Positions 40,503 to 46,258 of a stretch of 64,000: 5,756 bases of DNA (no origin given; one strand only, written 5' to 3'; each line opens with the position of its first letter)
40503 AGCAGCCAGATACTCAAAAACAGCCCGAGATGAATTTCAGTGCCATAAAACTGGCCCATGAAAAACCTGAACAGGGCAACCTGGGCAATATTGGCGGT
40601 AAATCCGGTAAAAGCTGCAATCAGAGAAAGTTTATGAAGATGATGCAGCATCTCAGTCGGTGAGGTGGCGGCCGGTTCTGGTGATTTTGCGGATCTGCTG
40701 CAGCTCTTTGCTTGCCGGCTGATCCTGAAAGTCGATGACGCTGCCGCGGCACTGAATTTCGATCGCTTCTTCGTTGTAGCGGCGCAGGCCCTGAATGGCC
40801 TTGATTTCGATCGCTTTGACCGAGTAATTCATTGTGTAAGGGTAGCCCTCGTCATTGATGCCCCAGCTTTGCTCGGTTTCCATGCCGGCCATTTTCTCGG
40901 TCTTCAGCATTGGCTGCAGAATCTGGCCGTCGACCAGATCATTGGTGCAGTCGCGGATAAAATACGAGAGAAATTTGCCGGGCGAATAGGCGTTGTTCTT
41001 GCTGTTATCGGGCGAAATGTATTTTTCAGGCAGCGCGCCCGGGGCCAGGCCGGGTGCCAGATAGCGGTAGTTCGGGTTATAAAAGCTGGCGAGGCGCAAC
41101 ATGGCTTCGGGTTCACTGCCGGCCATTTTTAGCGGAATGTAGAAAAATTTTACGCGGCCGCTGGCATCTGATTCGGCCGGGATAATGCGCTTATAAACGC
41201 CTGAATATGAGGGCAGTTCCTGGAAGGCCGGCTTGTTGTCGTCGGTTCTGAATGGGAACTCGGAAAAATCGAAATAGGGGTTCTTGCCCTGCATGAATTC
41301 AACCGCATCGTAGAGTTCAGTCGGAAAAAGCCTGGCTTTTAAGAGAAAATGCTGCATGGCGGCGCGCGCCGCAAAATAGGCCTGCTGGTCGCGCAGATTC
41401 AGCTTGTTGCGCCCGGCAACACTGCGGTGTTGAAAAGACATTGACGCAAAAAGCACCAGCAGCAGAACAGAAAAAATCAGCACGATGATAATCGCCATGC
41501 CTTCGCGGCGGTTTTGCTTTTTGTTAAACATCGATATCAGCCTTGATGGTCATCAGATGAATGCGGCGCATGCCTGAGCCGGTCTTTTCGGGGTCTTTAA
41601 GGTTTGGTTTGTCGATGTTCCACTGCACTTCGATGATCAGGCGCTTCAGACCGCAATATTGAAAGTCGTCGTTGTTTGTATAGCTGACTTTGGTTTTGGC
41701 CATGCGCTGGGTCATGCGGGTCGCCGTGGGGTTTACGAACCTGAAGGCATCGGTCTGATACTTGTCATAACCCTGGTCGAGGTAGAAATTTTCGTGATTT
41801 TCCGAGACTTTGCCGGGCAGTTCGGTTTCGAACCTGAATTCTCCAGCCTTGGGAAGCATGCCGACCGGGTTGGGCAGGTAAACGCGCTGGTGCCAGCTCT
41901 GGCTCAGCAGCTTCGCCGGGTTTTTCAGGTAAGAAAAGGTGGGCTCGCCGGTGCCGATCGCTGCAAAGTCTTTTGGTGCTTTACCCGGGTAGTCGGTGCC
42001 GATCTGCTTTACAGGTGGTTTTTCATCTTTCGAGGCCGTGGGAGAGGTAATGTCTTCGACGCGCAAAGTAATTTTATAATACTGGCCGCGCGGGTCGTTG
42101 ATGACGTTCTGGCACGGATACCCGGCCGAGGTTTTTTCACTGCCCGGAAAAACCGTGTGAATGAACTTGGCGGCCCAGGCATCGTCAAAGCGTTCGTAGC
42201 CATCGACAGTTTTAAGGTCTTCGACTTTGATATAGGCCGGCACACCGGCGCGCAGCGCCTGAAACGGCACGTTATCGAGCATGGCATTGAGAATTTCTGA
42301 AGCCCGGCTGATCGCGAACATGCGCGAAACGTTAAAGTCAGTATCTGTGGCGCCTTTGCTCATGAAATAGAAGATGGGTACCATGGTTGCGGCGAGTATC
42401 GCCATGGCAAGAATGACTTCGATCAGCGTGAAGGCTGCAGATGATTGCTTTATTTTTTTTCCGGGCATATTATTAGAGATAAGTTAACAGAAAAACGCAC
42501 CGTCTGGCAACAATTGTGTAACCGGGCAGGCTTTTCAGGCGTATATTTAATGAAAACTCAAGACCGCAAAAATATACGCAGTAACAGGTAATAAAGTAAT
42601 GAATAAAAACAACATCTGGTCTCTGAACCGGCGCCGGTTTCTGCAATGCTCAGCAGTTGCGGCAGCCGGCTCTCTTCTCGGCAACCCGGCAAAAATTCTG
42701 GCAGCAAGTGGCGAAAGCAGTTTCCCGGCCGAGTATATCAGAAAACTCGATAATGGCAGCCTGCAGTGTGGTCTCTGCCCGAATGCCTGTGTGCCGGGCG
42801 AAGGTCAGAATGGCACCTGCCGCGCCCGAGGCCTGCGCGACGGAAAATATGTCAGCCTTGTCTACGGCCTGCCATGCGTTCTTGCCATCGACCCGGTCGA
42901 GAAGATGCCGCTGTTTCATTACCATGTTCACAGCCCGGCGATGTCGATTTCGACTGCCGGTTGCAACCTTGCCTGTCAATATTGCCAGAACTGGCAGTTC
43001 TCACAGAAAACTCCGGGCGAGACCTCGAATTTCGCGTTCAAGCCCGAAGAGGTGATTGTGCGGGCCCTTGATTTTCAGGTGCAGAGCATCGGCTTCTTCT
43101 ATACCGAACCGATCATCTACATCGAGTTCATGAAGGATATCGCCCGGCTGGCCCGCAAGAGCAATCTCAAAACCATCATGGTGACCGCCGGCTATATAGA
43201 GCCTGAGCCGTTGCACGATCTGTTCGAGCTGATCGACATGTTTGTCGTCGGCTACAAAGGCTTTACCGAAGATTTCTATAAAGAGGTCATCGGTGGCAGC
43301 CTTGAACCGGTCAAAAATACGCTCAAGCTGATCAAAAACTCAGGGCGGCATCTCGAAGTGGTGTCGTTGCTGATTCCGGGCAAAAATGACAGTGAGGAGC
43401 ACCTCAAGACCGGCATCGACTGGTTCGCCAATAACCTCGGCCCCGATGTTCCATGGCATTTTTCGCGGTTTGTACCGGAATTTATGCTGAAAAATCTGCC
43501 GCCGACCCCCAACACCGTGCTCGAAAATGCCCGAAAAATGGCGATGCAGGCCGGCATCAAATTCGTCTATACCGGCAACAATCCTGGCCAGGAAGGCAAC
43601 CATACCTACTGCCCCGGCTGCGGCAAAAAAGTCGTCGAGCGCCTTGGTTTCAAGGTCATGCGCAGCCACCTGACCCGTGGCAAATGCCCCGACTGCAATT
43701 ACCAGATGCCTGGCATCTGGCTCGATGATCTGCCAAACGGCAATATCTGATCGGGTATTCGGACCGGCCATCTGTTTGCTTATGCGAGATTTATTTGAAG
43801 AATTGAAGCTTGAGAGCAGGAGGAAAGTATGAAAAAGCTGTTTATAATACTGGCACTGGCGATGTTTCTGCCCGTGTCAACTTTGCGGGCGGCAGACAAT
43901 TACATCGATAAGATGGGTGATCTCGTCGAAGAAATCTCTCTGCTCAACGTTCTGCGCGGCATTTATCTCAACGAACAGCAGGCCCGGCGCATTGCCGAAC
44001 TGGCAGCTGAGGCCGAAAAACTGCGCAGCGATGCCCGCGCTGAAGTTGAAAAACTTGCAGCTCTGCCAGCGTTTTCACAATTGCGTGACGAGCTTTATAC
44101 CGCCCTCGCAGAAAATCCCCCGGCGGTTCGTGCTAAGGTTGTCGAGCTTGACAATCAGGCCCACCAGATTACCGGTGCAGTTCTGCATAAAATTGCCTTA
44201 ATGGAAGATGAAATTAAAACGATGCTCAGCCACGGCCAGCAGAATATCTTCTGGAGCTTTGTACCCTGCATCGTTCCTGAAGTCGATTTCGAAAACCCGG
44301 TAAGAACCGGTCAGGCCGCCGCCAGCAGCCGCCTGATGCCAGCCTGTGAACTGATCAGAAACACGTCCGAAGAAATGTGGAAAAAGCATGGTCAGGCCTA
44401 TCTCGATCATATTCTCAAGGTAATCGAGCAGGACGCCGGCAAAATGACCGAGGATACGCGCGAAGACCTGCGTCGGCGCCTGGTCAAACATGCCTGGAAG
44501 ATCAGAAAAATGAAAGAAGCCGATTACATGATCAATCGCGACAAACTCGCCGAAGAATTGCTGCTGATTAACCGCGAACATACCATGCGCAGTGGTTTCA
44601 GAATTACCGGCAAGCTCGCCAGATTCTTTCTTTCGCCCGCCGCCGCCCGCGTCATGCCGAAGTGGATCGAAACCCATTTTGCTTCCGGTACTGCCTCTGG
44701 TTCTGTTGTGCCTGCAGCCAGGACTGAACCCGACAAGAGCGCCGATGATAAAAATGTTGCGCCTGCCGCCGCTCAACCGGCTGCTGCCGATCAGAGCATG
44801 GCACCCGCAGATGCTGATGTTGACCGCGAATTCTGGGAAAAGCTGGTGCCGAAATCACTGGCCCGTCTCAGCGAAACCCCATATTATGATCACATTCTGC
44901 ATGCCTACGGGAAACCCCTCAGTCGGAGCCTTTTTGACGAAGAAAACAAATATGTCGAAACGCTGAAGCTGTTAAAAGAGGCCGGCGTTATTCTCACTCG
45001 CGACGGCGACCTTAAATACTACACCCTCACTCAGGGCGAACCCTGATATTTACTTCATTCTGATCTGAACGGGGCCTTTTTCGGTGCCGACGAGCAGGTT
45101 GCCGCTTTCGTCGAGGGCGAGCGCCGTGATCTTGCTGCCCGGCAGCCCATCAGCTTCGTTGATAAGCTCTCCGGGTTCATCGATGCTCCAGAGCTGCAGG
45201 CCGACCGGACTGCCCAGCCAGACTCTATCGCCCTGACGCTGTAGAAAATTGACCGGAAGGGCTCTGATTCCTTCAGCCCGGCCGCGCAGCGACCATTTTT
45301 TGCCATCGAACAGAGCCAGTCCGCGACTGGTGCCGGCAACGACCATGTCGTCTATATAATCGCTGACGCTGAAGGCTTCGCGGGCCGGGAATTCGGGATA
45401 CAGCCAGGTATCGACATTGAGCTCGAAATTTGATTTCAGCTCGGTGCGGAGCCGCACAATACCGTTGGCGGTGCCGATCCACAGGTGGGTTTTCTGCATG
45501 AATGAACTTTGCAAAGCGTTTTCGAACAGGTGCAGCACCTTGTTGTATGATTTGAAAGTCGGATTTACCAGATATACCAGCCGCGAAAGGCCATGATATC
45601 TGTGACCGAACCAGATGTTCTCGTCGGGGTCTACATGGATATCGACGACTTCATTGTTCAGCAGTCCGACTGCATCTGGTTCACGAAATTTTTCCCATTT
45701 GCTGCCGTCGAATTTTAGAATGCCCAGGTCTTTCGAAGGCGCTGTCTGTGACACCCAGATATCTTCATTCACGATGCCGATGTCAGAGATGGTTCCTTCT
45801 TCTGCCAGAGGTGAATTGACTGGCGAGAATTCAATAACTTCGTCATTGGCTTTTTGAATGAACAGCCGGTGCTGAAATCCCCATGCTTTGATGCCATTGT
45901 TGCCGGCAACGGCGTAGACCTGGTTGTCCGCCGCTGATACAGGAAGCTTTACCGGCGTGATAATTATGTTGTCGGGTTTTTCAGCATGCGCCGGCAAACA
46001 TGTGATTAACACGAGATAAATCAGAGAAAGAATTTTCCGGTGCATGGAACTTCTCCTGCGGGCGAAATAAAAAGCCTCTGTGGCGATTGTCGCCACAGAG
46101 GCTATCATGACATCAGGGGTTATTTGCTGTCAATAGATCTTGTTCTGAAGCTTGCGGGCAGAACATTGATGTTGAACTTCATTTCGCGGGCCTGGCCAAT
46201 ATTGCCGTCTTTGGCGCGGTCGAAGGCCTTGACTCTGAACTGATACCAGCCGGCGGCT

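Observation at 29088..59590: Dispersed, paralogous family of minor-pilin cassettes (8 prepilin-like genes in 4 loci) without any motor genes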

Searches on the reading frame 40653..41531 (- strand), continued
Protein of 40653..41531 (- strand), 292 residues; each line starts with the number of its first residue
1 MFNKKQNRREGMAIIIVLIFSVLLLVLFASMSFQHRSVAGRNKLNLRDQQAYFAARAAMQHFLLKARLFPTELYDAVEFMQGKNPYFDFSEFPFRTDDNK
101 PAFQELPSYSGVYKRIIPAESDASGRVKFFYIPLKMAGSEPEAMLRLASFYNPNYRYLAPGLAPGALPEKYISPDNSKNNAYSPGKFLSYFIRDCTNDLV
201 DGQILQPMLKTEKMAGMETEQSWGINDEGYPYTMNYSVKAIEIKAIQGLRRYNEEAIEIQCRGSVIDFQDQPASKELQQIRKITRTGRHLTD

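Call 82: search_protein_families(library=ncbifam, alignment_id=A3, max_evalue=0.1)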
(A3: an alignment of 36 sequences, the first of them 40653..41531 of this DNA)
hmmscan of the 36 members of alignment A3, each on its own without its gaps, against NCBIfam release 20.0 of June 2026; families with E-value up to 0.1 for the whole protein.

A. member 1, window:40653-41531:- (292 aa): 1 family
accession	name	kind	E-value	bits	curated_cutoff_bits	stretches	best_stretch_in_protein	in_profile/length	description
NF037980.1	T2SS_GspK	equivalog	0.00021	20.9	130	1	10-60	2-52/307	type II secretion system minor pseudopilin GspK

B. families by the number of members that match (of 36 scanned): 8 families
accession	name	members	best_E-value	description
NF037980.1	T2SS_GspK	25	0.00021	type II secretion system minor pseudopilin GspK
NF041014.1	pilin_ComGG_2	6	0.017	competence type IV pilus minor pilin ComGG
NF006962.0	PRK09439.1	3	0.025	PTS glucose transporter subunit IIA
NF051896.1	tapirin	2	0.064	cellulose-binding protein tapirin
TIGR04370.1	glyco_rpt_poly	1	0.0064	oligosaccharide repeat unit polymerase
NF010008.0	PRK13481.1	1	0.02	glycosyltransferase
NF008872.0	PRK11908.1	1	0.033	bifunctional UDP-4-keto-pentose/UDP-xylose synthase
NF011227.0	PRK14634.1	1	0.077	ribosome maturation factor RimP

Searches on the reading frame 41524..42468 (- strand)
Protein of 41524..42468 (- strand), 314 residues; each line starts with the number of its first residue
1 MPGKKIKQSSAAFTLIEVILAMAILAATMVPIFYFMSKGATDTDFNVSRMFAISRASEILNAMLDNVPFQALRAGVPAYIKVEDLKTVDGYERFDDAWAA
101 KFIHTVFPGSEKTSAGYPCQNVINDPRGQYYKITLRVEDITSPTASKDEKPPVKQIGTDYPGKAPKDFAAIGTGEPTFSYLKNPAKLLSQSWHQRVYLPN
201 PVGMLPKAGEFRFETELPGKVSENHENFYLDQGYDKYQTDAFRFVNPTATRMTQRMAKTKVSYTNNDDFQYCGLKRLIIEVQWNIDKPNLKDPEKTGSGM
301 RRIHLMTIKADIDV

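Call 5: search_protein_families(library=pfam, proteins=[window:41524-42468:-], max_evalue=1)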
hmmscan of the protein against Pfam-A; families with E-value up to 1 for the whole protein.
window:41524-42468:- (314 aa): 1 family
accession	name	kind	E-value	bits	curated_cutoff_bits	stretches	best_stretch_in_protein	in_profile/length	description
PF07963.17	N_methyl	-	5.4e-05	23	21.2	1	9-30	3-24/27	Prokaryotic N-terminal methylation motif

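Call 6: search_protein_families(library=ncbifam, proteins=[window:41524-42468:-], max_evalue=1)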
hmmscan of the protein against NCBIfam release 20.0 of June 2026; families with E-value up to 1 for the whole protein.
window:41524-42468:- (314 aa): 8 families
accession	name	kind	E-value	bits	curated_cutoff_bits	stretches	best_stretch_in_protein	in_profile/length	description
TIGR01707.1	gspI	equivalog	0.0024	18.3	44.35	1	13-56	2-45/101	type II secretion system minor pseudopilin GspI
TIGR02532.1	IV_pilin_GFxxxE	domain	0.0025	17.6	16.3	1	11-27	2-18/24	prepilin-type N-terminal cleavage/methylation domain-containing protein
TIGR02599.1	TIGR02599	subfamily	0.031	13.5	256.5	1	12-65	1-54/361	Verru_Chthon cassette protein C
NF047828.1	T3SSXpsI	equivalog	0.076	13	150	1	13-39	4-30/132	type II secretion system protein XpsI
TIGR01711.1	gspJ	equivalog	0.099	12.4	64.85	1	12-65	2-58/192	type II secretion system minor pseudopilin GspJ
NF006453.0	PRK08808.1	equivalog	0.1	11.7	295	1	7-34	3-30/211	type II secretion system protein J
NF041013.1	T4P_ComGE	equivalog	0.14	12.3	49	1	11-29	4-22/83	competence type IV pilus minor pilin ComGE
NF041002.1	pilin_ComGF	equivalog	0.15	12.3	80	1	11-30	2-21/139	competence type IV pilus minor pilin ComGF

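Call 10: find_encoding_contigs(protein=window:41524-42468:-, flank=10000, max_places=6)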
Protein window:41524-42468:- (314 aa): 2 contigs read that carry it; 1 place shown.
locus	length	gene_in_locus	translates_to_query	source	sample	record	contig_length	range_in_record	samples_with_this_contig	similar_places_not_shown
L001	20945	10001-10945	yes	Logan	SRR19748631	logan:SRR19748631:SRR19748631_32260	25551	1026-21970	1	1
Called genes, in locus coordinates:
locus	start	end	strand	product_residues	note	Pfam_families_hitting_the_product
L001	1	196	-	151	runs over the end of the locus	PF00359:PTS_EIIA_2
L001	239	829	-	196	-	PF02482:Ribosomal_S30AE, PF16321:Ribosom_S30AE_C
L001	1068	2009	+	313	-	PF07494:Reg_prop (faint)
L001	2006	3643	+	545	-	PF23914:TPR_CcmH_CycH (weak), PF25062:ARM_TT21_N, PF12895:ANAPC3 (weak), PF21033:RMD1-3 (weak), PF13414:TPR_11 (weak), PF14559:TPR_19 (weak), PF00515:TPR_1 (weak), PF13424:TPR_12 (weak), +6 more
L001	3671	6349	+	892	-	-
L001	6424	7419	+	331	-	PF07494:Reg_prop (faint)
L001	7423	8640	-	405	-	-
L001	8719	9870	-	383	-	PF04055:Radical_SAM, PF13353:Fer4_12 (weak)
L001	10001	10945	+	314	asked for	-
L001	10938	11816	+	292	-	-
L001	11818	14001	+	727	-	-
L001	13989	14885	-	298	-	PF14527:LAGLIDADG_WhiA, PF02650:HTH_WhiA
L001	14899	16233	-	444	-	PF01933:CofD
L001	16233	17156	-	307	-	PF02603:Hpr_kinase_N, PF27840:ScmC (faint), PF07475:Hpr_kinase_C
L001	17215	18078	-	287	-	PF01790:LGT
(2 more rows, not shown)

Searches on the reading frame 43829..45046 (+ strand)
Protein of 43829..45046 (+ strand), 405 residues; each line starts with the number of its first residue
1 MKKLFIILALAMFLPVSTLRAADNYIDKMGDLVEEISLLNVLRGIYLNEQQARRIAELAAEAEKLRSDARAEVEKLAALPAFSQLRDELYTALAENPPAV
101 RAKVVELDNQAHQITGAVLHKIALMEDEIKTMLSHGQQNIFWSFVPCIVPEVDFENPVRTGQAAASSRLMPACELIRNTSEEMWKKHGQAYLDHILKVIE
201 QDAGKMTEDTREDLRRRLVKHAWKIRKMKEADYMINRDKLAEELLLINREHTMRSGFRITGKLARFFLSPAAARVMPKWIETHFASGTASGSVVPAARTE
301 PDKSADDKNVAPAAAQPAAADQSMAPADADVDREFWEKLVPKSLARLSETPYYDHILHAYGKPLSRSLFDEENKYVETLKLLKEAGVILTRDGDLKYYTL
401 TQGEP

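Call 13: search_protein_families(library=pfam, proteins=[window:43829-45046:+], max_evalue=0.01)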
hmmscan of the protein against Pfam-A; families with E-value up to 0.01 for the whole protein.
window:43829-45046:+ (405 aa): 1 family
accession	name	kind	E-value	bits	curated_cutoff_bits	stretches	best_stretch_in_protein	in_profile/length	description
PF21664.2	TBPIP_C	-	0.0031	17.9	27.2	0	196-235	5-43/115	TBP-interacting protein, C-terminal domain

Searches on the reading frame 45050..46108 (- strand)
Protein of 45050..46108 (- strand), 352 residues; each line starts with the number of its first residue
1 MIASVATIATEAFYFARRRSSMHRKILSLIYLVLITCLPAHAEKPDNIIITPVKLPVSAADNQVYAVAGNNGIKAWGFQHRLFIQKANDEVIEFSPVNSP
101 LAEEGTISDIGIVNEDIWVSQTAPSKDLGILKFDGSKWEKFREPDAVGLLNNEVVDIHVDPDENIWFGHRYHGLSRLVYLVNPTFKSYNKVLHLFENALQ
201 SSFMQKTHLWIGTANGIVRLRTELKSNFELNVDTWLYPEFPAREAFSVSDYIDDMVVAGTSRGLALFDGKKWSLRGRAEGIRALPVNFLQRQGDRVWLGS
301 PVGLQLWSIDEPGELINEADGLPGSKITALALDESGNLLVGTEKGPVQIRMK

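Call 13: search_protein_families(library=pfam, proteins=[window:45050-46108:-], max_evalue=0.01)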
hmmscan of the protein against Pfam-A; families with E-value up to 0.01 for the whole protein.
window:45050-46108:- (352 aa): 1 family
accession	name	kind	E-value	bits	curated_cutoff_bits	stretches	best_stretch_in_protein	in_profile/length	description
PF07494.17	Reg_prop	-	1.3e-11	43.7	20.4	0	148-169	1-22/24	Two component regulator propeller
